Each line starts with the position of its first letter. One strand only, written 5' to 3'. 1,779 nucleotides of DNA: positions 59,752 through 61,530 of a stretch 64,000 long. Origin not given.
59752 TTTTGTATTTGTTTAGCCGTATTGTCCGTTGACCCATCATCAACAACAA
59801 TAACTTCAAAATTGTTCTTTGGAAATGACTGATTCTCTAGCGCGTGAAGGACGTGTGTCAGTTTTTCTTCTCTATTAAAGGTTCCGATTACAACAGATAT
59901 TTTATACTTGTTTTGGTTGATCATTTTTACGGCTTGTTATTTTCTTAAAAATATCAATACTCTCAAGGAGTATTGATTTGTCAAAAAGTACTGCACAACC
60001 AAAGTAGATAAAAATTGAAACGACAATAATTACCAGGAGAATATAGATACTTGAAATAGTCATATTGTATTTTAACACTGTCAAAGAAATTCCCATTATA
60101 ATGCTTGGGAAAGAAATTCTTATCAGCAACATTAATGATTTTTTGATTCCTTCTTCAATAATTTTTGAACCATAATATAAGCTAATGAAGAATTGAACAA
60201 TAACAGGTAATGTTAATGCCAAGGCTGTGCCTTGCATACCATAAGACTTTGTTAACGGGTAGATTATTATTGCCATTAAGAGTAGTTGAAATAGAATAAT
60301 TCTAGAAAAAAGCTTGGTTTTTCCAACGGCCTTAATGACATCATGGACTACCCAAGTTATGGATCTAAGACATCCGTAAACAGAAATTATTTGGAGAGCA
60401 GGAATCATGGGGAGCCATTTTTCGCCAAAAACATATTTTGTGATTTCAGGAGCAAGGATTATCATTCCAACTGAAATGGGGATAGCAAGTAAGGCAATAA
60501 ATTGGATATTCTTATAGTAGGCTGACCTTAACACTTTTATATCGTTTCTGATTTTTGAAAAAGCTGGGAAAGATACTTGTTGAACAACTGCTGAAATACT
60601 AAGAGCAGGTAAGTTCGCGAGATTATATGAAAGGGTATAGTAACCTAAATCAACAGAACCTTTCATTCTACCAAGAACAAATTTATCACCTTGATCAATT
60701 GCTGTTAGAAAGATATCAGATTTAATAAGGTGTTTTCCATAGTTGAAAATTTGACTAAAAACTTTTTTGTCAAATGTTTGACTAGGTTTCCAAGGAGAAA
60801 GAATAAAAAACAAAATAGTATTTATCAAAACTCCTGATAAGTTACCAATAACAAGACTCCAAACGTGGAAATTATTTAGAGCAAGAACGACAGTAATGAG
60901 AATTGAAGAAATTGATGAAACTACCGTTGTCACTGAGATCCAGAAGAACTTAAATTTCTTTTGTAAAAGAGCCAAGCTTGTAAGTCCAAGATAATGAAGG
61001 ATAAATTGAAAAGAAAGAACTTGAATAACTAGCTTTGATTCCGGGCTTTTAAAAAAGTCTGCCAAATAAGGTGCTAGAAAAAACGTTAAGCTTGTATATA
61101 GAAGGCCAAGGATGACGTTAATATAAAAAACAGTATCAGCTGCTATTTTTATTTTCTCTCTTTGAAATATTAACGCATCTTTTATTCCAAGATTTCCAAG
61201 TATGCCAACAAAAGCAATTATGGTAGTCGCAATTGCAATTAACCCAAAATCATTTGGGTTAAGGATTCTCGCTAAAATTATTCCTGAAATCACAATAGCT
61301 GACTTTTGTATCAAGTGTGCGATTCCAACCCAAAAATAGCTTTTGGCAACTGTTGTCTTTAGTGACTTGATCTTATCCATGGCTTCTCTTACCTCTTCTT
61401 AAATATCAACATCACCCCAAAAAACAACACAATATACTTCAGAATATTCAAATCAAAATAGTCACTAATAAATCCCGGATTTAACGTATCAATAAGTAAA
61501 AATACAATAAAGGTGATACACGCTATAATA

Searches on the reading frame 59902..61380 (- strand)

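Call 26: search_protein_families(library=pfam, proteins=[window:59902-61380:-], max_evalue=0.01)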
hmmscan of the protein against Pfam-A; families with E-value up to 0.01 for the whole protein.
window:59902-61380:- (492 aa): 3 families
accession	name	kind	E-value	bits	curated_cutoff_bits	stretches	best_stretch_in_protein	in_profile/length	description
PF13440.11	Polysacc_synt_3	-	4.5e-80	269.5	23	1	35-327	1-293/293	Polysaccharide biosynthesis protein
PF01943.22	Polysacc_synt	-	1.2e-37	130.2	28.2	1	12-277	2-273/274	Polysaccharide biosynthesis protein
PF03023.19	MurJ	-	0.00019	20.6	27.4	1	81-447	56-443/451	Lipid II flippase MurJ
